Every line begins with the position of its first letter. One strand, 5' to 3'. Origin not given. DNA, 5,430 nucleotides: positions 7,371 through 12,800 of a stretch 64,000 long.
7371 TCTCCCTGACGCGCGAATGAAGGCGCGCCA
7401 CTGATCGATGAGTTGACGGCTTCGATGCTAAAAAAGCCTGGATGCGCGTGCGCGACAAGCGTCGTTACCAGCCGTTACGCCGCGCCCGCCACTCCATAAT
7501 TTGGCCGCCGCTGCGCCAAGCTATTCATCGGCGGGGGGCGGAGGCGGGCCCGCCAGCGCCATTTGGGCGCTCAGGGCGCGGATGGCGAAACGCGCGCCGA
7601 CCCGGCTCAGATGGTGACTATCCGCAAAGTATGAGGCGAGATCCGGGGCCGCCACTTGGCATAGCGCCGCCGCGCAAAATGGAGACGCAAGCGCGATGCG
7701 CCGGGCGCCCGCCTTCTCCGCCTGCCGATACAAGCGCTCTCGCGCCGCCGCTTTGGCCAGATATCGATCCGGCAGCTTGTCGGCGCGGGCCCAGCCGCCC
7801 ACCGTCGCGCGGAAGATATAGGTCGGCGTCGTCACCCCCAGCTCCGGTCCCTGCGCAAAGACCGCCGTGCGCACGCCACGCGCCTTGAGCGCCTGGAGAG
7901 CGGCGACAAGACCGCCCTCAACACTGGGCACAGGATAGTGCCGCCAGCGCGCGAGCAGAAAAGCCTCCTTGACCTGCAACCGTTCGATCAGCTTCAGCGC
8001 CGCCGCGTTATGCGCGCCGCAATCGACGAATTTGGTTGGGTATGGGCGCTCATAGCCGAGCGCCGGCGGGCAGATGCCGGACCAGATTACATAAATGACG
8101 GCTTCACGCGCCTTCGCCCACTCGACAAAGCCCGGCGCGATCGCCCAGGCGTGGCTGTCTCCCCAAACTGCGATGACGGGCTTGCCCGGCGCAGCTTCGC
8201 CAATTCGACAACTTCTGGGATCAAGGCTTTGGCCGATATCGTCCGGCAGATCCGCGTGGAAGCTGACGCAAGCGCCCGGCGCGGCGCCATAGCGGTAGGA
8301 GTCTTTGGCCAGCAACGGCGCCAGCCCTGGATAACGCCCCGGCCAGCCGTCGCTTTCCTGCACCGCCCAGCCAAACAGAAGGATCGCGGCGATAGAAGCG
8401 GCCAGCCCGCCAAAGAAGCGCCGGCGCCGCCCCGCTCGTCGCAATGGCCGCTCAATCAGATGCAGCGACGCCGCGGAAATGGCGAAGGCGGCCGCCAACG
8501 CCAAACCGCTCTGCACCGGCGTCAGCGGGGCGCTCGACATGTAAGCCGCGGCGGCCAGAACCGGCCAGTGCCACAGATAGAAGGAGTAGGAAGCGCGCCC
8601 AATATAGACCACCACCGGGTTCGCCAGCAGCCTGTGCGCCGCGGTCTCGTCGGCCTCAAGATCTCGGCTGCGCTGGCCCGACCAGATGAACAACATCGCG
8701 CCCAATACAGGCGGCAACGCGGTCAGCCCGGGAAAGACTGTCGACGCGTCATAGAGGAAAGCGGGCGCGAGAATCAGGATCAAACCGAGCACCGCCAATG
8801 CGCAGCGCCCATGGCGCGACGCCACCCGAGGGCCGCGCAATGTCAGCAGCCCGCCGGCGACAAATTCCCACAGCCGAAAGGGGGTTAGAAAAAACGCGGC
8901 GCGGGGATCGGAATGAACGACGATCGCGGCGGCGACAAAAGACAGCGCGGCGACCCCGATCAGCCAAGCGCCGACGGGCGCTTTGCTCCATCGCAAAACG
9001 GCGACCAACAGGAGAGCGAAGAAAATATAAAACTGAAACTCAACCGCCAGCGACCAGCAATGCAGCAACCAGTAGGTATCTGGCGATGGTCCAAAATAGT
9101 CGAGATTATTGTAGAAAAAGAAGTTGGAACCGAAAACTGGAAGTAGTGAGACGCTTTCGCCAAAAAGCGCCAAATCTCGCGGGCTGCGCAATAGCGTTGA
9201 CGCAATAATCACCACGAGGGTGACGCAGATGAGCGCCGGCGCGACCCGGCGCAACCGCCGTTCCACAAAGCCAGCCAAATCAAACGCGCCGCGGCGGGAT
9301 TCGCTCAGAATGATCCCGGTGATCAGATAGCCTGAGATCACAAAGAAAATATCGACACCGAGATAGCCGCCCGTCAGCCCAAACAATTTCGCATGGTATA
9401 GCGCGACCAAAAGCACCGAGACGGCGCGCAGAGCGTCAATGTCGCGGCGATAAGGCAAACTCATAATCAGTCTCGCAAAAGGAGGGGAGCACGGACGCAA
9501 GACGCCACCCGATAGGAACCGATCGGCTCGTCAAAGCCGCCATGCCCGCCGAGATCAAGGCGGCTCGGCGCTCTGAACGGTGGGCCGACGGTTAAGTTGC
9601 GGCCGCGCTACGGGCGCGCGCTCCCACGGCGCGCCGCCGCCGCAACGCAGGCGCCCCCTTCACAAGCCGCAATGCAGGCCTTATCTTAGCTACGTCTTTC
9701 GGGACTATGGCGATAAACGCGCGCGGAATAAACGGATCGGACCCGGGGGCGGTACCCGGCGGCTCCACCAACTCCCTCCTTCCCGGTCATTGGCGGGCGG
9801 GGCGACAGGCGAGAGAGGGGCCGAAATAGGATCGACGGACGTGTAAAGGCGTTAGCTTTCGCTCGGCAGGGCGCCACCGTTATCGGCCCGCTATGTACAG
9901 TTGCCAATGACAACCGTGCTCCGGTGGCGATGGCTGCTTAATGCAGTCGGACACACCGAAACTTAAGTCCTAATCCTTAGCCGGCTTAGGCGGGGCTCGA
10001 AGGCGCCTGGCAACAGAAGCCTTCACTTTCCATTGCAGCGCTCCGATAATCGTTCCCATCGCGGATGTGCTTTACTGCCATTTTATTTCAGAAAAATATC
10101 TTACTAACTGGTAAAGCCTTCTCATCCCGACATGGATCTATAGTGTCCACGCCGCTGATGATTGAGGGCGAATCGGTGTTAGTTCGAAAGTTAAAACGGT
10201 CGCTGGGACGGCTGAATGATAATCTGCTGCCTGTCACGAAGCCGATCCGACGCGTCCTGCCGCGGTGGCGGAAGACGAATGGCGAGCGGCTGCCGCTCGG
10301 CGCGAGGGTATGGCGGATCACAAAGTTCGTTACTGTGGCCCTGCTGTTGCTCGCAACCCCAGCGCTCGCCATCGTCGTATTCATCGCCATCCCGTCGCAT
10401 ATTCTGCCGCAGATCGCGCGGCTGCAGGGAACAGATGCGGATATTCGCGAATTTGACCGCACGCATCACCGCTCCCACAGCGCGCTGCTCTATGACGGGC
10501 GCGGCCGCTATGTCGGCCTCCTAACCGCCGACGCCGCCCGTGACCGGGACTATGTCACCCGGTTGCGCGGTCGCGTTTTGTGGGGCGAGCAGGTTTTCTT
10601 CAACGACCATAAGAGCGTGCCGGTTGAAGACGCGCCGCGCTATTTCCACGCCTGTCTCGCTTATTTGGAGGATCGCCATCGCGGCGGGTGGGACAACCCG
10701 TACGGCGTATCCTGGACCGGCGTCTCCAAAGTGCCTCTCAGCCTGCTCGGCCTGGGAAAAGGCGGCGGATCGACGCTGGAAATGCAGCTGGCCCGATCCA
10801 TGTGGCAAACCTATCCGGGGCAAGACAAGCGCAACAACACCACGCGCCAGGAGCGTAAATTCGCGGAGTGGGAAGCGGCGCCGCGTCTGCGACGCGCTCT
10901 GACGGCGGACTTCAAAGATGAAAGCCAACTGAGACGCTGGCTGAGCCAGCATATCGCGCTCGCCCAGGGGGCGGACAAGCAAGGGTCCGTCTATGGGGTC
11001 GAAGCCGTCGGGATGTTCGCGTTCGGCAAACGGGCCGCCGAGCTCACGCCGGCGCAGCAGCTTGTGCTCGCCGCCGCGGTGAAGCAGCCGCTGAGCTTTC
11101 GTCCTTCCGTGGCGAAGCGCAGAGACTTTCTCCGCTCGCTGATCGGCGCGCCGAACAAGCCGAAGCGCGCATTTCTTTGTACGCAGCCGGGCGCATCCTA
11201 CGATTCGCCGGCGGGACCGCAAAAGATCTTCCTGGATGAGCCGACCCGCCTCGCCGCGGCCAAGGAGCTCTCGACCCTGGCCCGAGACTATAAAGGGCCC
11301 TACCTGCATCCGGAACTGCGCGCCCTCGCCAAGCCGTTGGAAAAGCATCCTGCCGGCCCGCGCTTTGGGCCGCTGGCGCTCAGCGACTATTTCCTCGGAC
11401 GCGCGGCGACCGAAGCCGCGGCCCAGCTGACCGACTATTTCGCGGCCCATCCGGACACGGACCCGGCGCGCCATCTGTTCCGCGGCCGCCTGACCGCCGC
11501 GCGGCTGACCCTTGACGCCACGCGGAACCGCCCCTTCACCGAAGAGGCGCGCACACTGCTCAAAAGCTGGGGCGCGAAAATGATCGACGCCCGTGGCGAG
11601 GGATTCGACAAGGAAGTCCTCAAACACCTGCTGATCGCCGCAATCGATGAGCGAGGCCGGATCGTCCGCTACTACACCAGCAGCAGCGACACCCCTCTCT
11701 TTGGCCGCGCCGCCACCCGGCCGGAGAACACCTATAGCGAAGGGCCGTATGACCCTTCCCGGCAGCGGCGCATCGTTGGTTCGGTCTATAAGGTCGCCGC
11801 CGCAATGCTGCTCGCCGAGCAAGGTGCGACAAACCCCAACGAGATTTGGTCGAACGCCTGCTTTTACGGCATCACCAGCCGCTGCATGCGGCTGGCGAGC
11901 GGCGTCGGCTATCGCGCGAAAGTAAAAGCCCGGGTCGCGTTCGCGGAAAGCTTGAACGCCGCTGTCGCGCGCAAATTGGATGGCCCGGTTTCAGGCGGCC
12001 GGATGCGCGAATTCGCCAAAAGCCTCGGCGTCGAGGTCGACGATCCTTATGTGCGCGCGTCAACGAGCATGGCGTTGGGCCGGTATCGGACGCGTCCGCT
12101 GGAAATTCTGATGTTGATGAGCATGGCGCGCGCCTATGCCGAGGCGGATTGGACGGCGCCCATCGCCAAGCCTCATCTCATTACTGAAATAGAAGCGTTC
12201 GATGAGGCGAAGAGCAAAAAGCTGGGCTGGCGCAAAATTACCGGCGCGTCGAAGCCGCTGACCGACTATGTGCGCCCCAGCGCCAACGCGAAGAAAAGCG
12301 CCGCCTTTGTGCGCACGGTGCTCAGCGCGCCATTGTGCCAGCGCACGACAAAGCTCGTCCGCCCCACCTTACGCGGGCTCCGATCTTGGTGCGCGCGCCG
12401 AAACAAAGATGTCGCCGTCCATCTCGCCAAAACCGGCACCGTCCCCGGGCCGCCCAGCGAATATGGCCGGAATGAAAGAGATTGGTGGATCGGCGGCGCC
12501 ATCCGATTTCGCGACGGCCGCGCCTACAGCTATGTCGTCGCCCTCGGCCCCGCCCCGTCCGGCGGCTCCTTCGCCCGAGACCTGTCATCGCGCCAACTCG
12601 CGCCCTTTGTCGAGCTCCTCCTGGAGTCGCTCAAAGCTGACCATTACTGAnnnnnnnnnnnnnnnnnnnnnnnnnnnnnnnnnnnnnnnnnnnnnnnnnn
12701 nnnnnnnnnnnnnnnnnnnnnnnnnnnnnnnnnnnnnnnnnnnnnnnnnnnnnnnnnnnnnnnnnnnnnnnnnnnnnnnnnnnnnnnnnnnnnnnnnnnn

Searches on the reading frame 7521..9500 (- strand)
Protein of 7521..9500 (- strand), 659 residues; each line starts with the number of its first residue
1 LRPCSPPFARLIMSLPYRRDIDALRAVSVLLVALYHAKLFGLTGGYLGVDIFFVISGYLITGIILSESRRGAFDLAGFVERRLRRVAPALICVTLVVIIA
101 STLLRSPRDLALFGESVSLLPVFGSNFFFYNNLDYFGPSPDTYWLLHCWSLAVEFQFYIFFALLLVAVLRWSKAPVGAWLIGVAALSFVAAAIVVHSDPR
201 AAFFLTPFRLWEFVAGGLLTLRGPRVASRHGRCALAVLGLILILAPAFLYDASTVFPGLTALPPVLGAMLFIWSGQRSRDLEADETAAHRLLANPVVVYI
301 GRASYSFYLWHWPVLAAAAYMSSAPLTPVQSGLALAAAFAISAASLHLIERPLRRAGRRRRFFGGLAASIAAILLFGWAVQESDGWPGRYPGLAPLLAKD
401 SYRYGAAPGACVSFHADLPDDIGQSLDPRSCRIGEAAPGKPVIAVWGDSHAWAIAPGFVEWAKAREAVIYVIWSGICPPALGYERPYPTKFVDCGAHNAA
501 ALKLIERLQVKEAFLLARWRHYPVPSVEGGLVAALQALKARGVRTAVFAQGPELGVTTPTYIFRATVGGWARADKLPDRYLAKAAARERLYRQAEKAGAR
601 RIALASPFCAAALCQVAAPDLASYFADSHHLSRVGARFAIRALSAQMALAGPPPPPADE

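Call 9: search_protein_families(library=pfam, proteins=[window:7521-9500:-], max_evalue=0.01)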
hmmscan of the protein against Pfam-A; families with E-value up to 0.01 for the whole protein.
window:7521-9500:- (659 aa): 2 families
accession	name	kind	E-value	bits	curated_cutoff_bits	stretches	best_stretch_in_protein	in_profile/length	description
PF01757.29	Acyl_transf_3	-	4.2e-33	115.2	31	1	20-344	3-323/326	Acyltransferase domain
PF19040.6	SGNH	-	6.6e-31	108.3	27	1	426-642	11-245/248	SGNH domain (fused to AT3 domains)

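Call 34: search_protein_families(library=padloc, proteins=[window:7521-9500:-], max_evalue=0.01)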
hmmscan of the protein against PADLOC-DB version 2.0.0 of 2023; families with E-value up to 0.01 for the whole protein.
window:7521-9500:- (659 aa): 0 families

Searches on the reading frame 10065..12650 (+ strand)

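Call 9: search_protein_families(library=pfam, proteins=[window:10065-12650:+], max_evalue=0.01)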
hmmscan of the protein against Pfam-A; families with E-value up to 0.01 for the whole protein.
window:10065-12650:+ (861 aa): 1 family
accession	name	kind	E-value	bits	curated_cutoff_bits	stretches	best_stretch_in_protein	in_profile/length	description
PF00912.28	Transgly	-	4.4e-13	49.5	27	1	181-350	13-162/178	Transglycosylase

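Call 34: search_protein_families(library=padloc, proteins=[window:10065-12650:+], max_evalue=0.01)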
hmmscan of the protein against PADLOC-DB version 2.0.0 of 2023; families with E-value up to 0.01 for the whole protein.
window:10065-12650:+ (861 aa): 0 families
